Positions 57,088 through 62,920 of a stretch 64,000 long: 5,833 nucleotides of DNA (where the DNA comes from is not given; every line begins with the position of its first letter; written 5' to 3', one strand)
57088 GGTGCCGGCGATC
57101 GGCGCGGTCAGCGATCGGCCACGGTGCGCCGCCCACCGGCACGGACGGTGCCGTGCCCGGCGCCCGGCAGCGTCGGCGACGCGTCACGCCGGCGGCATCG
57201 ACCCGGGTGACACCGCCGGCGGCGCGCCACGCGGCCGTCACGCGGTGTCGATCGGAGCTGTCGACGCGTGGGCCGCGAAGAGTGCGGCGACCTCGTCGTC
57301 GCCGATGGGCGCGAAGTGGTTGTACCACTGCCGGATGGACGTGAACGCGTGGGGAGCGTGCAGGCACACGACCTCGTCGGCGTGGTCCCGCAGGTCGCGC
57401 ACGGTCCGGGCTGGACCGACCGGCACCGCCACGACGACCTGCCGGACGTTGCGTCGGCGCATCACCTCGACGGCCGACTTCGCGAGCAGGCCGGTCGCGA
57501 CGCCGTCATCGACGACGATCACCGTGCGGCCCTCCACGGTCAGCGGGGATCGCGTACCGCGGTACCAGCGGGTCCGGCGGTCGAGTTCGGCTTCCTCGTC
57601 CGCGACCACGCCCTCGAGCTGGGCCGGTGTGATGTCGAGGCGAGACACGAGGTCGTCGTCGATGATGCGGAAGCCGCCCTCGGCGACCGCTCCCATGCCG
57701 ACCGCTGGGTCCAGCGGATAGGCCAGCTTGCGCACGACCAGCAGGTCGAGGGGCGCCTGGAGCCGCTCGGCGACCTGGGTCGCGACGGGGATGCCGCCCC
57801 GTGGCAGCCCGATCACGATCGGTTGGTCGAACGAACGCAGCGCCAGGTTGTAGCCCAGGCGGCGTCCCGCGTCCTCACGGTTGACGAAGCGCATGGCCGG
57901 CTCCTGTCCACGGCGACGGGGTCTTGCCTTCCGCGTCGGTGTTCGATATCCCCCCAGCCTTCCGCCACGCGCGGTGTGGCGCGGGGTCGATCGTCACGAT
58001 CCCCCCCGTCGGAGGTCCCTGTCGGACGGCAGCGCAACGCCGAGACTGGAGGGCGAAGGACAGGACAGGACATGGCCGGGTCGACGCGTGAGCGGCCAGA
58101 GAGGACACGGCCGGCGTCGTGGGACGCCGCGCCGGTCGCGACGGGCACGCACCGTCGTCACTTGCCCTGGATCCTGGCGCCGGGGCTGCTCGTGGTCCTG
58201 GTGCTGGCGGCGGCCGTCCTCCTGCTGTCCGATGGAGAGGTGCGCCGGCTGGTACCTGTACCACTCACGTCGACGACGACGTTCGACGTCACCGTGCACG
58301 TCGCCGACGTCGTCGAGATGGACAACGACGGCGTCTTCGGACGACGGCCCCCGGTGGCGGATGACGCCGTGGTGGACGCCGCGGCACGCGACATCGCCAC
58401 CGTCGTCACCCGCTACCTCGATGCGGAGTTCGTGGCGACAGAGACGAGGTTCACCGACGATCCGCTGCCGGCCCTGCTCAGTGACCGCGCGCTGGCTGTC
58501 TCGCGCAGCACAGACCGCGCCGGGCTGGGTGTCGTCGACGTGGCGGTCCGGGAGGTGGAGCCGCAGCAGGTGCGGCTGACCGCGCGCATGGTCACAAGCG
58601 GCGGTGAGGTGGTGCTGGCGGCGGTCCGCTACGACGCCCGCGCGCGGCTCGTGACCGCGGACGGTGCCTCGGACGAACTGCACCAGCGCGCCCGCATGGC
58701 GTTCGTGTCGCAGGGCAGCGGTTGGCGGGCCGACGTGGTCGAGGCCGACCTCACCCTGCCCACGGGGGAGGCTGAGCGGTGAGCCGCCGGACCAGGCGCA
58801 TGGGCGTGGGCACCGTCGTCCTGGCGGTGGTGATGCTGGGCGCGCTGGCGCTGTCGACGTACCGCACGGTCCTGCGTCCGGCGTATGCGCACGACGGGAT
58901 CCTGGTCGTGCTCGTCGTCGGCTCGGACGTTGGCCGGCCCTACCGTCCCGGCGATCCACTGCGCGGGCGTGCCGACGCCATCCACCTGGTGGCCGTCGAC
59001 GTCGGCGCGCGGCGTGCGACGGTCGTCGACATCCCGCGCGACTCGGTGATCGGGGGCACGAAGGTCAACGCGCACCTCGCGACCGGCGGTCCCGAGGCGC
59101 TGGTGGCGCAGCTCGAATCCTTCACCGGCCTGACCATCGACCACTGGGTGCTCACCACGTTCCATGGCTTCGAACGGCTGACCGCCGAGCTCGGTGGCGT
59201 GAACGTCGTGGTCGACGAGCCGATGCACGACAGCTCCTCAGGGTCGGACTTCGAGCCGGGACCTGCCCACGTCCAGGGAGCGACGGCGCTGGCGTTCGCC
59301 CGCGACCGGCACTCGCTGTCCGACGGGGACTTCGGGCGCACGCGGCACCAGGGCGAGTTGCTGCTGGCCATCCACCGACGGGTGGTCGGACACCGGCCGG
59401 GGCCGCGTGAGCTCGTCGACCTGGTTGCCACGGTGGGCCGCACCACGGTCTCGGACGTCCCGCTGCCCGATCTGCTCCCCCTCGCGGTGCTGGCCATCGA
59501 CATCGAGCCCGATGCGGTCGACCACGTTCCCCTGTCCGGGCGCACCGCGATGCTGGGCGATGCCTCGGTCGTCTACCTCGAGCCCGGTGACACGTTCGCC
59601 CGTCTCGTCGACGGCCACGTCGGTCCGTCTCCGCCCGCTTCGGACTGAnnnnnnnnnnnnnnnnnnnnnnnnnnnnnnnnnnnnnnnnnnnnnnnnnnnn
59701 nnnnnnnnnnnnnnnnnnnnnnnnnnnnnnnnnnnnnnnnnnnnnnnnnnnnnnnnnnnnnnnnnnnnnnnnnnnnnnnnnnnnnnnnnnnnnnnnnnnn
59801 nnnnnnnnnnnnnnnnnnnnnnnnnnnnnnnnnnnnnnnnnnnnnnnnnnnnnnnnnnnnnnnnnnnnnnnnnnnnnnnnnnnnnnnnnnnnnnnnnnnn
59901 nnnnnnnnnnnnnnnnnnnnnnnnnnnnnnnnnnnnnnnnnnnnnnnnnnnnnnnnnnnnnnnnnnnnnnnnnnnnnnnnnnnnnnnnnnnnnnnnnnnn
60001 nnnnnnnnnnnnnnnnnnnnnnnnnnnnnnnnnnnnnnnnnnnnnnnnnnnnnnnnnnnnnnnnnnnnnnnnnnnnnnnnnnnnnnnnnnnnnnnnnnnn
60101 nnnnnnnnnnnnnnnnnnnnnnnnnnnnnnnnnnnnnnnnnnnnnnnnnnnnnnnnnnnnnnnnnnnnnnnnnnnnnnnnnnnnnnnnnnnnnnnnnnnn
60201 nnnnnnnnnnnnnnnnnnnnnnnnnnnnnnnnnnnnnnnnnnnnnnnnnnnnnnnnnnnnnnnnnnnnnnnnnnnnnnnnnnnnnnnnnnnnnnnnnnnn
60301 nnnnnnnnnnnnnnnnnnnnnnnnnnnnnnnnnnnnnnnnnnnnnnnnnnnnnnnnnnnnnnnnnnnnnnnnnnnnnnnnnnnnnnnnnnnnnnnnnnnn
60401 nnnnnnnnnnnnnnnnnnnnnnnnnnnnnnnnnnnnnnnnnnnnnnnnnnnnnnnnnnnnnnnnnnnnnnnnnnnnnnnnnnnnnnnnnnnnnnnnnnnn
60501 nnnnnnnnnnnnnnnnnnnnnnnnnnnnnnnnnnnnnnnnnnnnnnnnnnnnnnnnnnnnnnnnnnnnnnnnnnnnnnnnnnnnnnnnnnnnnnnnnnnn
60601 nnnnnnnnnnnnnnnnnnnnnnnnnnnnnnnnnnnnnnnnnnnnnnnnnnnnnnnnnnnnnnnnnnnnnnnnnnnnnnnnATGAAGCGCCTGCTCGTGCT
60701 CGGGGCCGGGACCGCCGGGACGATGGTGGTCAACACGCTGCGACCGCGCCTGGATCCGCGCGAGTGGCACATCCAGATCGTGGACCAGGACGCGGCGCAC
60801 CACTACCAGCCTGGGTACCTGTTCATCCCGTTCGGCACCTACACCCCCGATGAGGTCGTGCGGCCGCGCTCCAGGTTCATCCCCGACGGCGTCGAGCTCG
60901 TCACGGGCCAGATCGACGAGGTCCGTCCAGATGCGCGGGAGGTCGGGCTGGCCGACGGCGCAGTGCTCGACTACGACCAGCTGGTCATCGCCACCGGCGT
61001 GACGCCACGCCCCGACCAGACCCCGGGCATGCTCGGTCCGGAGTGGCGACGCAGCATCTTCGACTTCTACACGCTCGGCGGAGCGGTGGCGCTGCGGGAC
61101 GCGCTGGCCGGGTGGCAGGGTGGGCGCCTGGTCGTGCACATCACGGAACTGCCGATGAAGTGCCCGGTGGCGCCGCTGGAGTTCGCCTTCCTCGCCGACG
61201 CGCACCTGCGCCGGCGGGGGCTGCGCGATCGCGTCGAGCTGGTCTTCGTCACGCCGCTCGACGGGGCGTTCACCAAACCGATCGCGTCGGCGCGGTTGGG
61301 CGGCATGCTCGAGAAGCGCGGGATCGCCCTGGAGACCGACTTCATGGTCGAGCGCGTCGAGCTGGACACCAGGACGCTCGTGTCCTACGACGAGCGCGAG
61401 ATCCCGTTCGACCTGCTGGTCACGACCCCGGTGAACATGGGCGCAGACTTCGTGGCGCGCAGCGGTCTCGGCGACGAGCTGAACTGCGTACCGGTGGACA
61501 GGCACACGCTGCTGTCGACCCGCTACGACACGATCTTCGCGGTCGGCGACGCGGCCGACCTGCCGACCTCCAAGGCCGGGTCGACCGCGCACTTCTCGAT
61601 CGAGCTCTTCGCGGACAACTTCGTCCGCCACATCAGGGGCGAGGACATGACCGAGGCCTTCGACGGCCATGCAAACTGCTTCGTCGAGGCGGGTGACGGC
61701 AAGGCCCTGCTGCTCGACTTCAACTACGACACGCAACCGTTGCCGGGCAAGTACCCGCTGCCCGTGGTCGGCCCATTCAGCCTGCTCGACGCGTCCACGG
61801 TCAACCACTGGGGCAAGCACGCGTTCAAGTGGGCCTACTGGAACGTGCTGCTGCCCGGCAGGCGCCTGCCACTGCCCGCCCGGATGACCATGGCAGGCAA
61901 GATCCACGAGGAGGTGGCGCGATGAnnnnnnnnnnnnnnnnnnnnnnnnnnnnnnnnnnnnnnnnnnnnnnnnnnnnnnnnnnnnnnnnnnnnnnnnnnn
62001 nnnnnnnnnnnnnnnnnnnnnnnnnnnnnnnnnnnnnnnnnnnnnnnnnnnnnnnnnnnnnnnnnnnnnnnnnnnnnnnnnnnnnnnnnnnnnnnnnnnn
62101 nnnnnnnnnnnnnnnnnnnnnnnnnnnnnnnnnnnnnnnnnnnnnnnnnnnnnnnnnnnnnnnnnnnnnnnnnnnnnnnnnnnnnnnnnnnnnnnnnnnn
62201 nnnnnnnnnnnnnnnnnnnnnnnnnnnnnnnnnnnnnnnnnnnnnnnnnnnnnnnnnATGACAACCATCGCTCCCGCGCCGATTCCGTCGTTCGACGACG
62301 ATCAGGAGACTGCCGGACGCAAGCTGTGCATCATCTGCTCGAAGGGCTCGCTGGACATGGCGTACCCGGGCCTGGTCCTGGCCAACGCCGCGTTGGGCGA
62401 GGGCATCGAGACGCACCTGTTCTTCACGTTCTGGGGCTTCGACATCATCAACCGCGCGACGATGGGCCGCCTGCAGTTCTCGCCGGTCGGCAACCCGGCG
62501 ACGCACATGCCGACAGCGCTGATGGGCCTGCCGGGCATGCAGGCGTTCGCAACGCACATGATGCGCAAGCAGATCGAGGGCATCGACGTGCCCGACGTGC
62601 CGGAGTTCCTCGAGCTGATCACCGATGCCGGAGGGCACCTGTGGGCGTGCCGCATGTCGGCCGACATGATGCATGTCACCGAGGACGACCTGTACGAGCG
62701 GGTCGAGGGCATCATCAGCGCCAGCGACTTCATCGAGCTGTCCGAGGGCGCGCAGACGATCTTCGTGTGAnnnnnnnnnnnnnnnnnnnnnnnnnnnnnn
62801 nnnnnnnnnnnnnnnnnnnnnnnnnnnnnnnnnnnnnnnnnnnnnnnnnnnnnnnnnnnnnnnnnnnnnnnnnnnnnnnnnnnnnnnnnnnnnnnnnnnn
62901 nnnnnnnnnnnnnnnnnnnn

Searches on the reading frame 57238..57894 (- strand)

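Call 88: search_protein_families(library=pfam, proteins=[window:57238-57894:-], max_evalue=0.00001)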
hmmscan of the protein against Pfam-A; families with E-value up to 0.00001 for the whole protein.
window:57238-57894:- (218 aa): 1 family
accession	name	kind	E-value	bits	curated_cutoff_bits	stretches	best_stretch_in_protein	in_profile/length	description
PF00156.33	Pribosyltran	-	6.4e-14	52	26.3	1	9-179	14-144/158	Phosphoribosyl transferase domain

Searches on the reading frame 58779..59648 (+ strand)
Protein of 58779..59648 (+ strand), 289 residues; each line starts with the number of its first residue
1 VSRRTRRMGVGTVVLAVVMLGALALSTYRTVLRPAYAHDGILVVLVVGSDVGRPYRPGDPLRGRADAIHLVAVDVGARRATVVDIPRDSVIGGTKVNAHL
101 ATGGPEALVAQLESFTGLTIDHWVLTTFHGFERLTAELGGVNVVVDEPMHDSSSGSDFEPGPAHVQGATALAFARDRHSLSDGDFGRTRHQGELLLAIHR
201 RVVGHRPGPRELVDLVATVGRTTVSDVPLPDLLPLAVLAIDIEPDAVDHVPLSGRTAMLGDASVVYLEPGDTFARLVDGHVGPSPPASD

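Call 88: search_protein_families(library=pfam, proteins=[window:58779-59648:+], max_evalue=0.00001)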
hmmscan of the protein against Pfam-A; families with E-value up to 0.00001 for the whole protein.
window:58779-59648:+ (289 aa): 1 family
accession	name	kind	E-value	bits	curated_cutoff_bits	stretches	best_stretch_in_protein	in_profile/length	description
PF03816.19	LytR_cpsA_psr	-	5.7e-33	114.6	24.6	1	64-202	1-148/150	LytR_cpsA_psr family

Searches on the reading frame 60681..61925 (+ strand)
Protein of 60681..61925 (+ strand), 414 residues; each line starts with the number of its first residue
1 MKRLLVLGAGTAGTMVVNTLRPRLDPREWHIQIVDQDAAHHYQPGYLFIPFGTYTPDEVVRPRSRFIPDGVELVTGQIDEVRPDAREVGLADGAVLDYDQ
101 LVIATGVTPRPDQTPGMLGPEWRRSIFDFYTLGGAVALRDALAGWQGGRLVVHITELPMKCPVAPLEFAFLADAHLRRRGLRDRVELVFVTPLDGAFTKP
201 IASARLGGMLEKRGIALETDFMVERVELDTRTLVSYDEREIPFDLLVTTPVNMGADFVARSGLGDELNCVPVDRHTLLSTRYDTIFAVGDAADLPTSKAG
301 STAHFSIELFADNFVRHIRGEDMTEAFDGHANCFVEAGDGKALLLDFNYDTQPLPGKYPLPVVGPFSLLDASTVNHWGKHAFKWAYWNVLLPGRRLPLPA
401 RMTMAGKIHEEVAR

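Call 88: search_protein_families(library=pfam, proteins=[window:60681-61925:+], max_evalue=0.00001)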
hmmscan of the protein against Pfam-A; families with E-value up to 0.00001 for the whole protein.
window:60681-61925:+ (414 aa): 1 family
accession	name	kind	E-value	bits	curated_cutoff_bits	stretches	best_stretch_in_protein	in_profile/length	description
PF07992.20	Pyr_redox_2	-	5.9e-15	55.9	26.1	1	3-118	2-120/291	Pyridine nucleotide-disulphide oxidoreductase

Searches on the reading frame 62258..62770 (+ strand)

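Call 88: search_protein_families(library=pfam, proteins=[window:62258-62770:+], max_evalue=0.00001)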
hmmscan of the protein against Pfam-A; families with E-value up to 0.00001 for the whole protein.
window:62258-62770:+ (170 aa): 2 families
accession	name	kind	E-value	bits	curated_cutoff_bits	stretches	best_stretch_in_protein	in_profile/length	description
PF13686.11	DrsE_2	-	8.2e-31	107.5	25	1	21-164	3-150/156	DsrE/DsrF/DrsH-like family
PF02635.20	DsrE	-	3.1e-07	31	22.7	1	22-161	2-106/116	DsrE/DsrF-like family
